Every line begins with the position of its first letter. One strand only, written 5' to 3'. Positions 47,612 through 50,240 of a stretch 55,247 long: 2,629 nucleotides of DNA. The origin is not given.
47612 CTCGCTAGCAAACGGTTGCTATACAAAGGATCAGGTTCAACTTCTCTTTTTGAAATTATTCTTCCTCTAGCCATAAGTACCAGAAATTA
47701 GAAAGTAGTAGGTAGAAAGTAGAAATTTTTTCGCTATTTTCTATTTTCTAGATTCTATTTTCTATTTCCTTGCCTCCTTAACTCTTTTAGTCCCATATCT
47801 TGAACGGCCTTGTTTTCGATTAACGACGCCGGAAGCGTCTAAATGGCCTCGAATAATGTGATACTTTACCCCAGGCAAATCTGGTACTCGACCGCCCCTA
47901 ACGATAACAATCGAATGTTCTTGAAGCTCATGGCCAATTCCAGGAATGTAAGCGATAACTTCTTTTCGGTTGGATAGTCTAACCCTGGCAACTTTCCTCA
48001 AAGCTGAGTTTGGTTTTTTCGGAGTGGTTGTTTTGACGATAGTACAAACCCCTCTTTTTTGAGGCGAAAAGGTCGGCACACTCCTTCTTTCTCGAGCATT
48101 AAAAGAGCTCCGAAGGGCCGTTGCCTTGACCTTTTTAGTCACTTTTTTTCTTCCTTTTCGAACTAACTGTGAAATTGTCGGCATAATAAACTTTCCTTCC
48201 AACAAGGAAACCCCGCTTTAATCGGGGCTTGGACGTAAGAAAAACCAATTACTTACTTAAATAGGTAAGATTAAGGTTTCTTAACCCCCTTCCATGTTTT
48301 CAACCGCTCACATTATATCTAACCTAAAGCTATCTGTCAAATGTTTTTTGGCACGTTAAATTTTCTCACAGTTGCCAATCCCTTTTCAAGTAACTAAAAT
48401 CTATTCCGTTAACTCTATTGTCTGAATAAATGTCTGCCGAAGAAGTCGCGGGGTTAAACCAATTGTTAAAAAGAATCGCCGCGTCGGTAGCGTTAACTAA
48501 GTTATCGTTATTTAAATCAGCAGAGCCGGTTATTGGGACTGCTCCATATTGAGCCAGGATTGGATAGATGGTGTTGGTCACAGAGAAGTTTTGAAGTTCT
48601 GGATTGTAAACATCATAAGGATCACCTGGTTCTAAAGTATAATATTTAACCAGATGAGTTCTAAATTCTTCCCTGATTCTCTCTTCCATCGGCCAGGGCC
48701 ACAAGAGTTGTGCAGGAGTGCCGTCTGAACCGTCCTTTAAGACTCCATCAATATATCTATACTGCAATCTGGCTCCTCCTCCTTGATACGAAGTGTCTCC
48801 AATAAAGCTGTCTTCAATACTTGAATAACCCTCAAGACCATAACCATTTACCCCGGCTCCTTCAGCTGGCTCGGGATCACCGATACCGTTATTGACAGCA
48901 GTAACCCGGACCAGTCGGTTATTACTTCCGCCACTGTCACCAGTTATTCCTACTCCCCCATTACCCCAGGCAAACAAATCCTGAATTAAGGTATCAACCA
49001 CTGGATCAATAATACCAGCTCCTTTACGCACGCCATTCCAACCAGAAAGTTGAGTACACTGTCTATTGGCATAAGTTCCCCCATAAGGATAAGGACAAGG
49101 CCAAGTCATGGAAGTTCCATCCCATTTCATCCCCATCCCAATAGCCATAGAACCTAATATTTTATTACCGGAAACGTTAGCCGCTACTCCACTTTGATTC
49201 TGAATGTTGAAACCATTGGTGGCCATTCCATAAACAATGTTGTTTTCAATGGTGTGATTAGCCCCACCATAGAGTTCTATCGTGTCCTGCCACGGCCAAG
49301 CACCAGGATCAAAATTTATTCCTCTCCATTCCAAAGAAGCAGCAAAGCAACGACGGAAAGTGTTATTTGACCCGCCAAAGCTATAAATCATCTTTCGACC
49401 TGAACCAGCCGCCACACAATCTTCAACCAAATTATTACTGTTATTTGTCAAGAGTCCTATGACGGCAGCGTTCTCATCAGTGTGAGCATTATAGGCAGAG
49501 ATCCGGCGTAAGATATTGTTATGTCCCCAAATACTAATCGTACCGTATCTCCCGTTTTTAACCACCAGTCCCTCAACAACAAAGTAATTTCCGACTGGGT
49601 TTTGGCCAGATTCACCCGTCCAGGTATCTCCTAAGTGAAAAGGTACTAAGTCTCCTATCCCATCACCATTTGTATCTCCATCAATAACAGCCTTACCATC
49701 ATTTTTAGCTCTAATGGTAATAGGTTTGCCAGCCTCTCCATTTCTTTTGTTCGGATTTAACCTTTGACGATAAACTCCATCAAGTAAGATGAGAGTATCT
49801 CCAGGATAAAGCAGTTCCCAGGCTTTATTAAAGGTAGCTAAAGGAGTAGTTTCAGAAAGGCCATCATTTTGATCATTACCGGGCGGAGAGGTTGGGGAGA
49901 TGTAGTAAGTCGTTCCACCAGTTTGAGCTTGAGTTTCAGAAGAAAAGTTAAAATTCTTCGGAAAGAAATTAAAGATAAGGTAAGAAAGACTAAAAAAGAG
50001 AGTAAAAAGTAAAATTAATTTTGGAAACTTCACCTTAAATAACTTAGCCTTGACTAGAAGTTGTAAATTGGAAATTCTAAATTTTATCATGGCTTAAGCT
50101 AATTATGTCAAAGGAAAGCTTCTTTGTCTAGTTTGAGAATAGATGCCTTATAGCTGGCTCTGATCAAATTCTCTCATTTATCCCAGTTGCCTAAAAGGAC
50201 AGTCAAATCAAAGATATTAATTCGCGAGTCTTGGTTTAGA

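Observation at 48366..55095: Four-gene cohesin/dockerin cluster: a cellulosome-like modular surface assembly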

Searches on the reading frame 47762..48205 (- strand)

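Call 72: search_protein_families(library=pfam, proteins=[window:47762-48205:-], max_evalue=0.00001)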
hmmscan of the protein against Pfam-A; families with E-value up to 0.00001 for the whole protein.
window:47762-48205:- (147 aa): 1 family
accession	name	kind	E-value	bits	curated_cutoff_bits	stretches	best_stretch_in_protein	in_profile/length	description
PF00164.32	Ribosom_S12_S23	-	1.2e-34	118.7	22.3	1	47-143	11-109/110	Ribosomal protein S12/S23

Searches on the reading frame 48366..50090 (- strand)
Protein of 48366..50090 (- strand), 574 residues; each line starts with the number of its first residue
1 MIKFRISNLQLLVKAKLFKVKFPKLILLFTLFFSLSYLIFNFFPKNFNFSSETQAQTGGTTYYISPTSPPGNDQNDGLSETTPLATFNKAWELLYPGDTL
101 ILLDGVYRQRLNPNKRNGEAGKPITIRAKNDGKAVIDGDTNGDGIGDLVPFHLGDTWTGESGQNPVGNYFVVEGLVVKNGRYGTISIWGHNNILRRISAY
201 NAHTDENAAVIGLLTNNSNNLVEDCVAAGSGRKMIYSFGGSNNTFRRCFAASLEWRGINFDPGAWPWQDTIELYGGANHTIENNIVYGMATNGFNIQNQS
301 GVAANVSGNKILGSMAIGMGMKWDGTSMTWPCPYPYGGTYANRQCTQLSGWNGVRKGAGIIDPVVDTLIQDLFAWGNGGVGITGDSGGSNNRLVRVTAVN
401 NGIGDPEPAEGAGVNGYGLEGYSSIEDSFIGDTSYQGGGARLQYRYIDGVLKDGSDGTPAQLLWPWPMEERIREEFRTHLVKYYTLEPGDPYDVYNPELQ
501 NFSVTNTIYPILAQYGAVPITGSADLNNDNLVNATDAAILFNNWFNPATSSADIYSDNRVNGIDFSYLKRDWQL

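Call 3: search_protein_families(library=pfam, proteins=[window:48366-50090:-], max_evalue=1)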
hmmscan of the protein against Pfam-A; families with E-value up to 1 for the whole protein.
window:48366-50090:- (574 aa): 3 families
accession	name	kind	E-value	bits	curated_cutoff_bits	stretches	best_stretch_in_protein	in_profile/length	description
PF14592.12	Chondroitinas_B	-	2.1e-07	30.7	24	1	89-141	9-61/426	Chondroitinase B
PF00404.24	Dockerin_1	-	2.8e-07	31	22.9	1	524-570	2-54/57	Dockerin type I domain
PF13229.12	Beta_helix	-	4.4e-05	23.6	25.9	2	170-311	34-158/158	Right handed beta helix region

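Call 4: search_protein_families(library=ncbifam, proteins=[window:48366-50090:-], max_evalue=1)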
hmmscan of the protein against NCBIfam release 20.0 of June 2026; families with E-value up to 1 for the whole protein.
window:48366-50090:- (574 aa): 0 families

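Call 9: search_solved_structures(query=window:48366-50090:-, max_evalue=0.1, show_alignments=2)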
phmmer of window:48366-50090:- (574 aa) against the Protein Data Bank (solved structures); distinct sequences matched with E-value up to 0.1: 8.
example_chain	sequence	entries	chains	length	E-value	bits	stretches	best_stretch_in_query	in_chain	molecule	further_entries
7o78_A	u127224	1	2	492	3.2e-05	25.8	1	92-160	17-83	Polysaccharide lyase from Pseudopedobacter saltans, Pedsa3807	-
6qps_A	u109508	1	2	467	0.00042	22.1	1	94-140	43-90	Polysaccharide Lyase Family 6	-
3vst_A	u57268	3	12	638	0.00071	21.4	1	70-139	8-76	Xylosidase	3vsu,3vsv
8pjr_A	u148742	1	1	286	0.0023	19.7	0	174-219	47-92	SAKe6AC-LB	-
2mte_A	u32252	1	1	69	0.031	15.9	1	524-570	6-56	Cellulose 1,4-beta-cellobiosidase (reducing end) CelS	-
1daq_A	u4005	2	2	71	0.033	15.9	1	524-570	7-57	ENDOGLUCANASE SS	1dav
1ofl_A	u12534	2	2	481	0.062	15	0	94-146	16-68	CHONDROITINASE B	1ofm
1dbg_A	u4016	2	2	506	0.063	14.9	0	94-146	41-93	CHONDROITINASE B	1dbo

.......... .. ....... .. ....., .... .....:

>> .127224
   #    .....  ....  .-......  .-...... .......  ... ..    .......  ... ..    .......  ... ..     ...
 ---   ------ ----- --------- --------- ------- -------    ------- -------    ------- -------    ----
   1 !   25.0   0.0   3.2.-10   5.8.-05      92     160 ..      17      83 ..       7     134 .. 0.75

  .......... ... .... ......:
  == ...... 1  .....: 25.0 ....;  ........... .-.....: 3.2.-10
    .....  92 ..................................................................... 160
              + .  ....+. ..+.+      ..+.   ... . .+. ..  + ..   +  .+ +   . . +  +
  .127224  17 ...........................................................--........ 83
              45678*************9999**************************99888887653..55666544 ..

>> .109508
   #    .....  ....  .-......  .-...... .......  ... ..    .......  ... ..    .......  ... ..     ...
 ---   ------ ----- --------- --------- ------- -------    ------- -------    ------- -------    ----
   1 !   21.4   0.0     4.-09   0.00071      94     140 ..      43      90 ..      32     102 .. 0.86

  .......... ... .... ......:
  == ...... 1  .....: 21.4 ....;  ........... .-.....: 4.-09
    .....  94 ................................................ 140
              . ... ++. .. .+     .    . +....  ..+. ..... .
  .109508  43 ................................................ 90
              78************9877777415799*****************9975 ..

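Call 45: find_homologous_proteins(query=window:48366-50090:-, max_evalue=0.001)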
Query window:48366-50090:- (574 aa): 236 proteins with E <= 0.001 among 8000 candidates; the best 120 are listed.
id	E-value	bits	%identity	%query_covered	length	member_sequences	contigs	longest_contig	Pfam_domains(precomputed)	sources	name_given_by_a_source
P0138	0.0e+0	1338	100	100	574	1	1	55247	PF13229.13,PF00404.25,PF22842.4,PF14592.13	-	-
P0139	5.6e-178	611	64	80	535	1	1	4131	PF22842.4,PF14592.13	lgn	-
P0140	8.8e-175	601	56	95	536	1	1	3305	PF00404.25,PF22842.4,PF14592.13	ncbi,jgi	jgi:hypothetical protein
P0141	1.2e-138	481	49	95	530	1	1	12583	PF00404.25,PF22842.4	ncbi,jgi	jgi:hypothetical protein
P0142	2.0e-125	438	48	86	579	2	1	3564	PF22842.4,PF14592.13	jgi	jgi:hypothetical protein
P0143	1.8e-115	405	61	54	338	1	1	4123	PF22842.4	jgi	jgi:hypothetical protein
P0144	1.5e-107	379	46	83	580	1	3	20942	PF22842.4,PF14592.13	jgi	jgi:hypothetical protein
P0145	7.3e-106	373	47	75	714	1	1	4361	PF13229.13,PF22842.4,PF14592.13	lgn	-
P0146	2.4e-102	362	45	69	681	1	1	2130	-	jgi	jgi:lysophospholipase L1-like esterase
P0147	2.7e-102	361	46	74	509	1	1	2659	PF22842.4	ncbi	-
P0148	4.4e-98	347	47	74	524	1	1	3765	PF22842.4,PF14592.13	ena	-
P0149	1.2e-97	346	46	74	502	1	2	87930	PF22842.4,PF14592.13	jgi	jgi:hypothetical protein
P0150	1.3e-97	346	44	79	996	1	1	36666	PF24517.3,PF22842.4,PF14592.13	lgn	-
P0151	2.8e-97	345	43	85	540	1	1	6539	PF22842.4,PF14592.13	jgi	jgi:hypothetical protein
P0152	7.0e-97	343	46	72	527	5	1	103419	PF22842.4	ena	-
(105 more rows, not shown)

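Call 47: search_protein_families(library=pfam, proteins=[P0149, P0140], max_evalue=0.01)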
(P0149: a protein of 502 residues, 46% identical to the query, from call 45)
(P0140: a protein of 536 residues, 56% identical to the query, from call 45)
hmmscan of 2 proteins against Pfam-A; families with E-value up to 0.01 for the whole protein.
P0149 (502 aa): 1 family
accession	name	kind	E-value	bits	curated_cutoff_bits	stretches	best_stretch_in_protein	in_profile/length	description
PF14592.12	Chondroitinas_B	-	2.6e-08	33.7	24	1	110-255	7-156/426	Chondroitinase B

P0140 (536 aa): 2 families
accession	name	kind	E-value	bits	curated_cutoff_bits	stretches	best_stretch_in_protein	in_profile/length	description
PF00404.24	Dockerin_1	-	2.8e-07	31.1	22.9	1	485-531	2-54/57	Dockerin type I domain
PF14592.12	Chondroitinas_B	-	1.7e-06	27.8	24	1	79-227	12-158/426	Chondroitinase B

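Call 56: predict_structure(alignment_id=A3)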
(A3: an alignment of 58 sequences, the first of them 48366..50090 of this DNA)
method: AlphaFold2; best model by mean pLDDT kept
length: 574 residues; sequences in the alignment: 58
mean_pLDDT: 85.6   pTM: 0.82
mean pLDDT of the five models: 85.6, 85.1, 84.6, 84.4, 84.1
residues with pLDDT >= 90: 374; 70-90: 95; 50-70: 50; < 50: 55
segments of 3 or more residues with pLDDT < 50: 1-19, 44-52, 550-574
pLDDT, mean of each block of 10 residues (from residue 1): 43 47 75 86 52 63 95 98 98 98 98 97 97 98 93 93 93 98 96 98 94 96 98 96 98 92 88 96 97 91 82 98 91 79 79 88 95 96 88 97 80 74 96 94 97 96 95 97 80 82 94 88 59 68 59 43 42 39
secondary structure, 60 per line:
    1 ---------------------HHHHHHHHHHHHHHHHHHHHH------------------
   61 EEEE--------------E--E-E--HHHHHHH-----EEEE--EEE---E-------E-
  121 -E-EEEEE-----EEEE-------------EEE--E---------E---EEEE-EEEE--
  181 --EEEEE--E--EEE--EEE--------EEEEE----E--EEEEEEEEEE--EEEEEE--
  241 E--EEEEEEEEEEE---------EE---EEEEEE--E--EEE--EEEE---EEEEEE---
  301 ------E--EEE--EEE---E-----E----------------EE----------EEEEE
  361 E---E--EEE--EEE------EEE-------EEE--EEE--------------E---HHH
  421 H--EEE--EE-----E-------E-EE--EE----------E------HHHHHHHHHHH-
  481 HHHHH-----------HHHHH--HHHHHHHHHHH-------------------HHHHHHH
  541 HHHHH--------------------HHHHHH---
elements in order: H22-42 E61-64 H87-93 E99-102 E105-107 E124-128 E134-137 E151-153 E170-173 E175-178 E183-187 E193-195 E198-200 E209-213 E221-230 E233-238 E244-254 E269-274 E280-282 E285-288 E292-297 E310-312 E315-317 E356-361 E368-370 E373-375 E382-384 E392-394 E397-399 H418-421 E424-426 H469-479 H481-485 H497-501 H504-514 H534-545 H566-571

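Call 58: fold_search(model_id=the predicted structure, library=pdb)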
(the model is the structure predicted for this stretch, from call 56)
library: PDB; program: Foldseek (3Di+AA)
matches with E <= 10: 458; with E <= 0.001: 68
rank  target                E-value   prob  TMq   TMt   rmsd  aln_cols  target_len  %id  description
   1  5olr_A                6.9e-09  1.00  0.34  0.45   9.2       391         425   16  Rhamnogalacturonan lyase (released 2017-11-29)
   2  5olr_C                8.3e-09  1.00  0.32  0.42   9.7       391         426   16  Rhamnogalacturonan lyase (released 2017-11-29)
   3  1ru4                  1.5e-08  1.00  0.37  0.51   9.9       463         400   18  Crystal structure of pectate lyase Pel9A (released 2004-04-13)
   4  5olq_A                1.7e-08  1.00  0.34  0.45   7.7       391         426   16  Rhamnogalacturonan lyase (released 2017-11-29)
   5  5olq_C                1.9e-08  1.00  0.34  0.44   9.6       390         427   17  Rhamnogalacturonan lyase (released 2017-11-29)
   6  8bwk_C                2.9e-08  1.00  0.33  0.28   9.7       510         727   13  Metagenomic derived PL6 alginate lyase (released 2023-12-20)
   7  5gqc_A                5.0e-08  1.00  0.35  0.35   9.2       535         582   14  Crystal structure of lacto-N-biosidase LnbX from Bifidobacterium longum subsp. longum, ligand-free form (released 2017-04-19)
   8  5gqc_D                6.6e-08  1.00  0.36  0.35   8.1       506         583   14  Crystal structure of lacto-N-biosidase LnbX from Bifidobacterium longum subsp. longum, ligand-free form (released 2017-04-19)
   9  7v6i_A                1.3e-07  1.00  0.32  0.31  11.5       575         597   13  Crystal structure of lacto-N-biosidase BsaX from Bifidobacterium saguini, lacto-N-biose complex (released 2022-02-09)
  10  8bwk_A                1.5e-07  1.00  0.32  0.26  10.1       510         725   13  Metagenomic derived PL6 alginate lyase (released 2023-12-20)
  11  3vst_A                2.7e-07  1.00  0.35  0.32  11.7       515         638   12  The complex structure of XylC with Tris (released 2013-02-27)
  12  7v6m_A                3.9e-07  1.00  0.33  0.33  10.3       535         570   13  Crystal structure of lacto-N-biosidase TnX from Tynzenella nexilis, lacto-N-biose complex (released 2022-02-09)
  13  6kqs_A                5.1e-07  1.00  0.37  0.35   8.0       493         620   15  Crystal Structure of GH136 lacto-N-biosidase from Eubacterium ramulus - selenomethionine derivative (released 2020-06-10)
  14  7o78_B                5.8e-07  1.00  0.28  0.32  10.4       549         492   13  Structure of the PL6 family chondroitinase B from Pseudopedobacter saltans, Pedsa3807 (released 2021-07-28)
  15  6kqt_A                1.1e-06  1.00  0.37  0.34   8.0       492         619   14  Crystal Structure of GH136 lacto-N-biosidase from Eubacterium ramulus - native protein (released 2020-06-10)
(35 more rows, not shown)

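Call 65: find_encoding_contigs(protein=P0141, flank=10000, max_places=1)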
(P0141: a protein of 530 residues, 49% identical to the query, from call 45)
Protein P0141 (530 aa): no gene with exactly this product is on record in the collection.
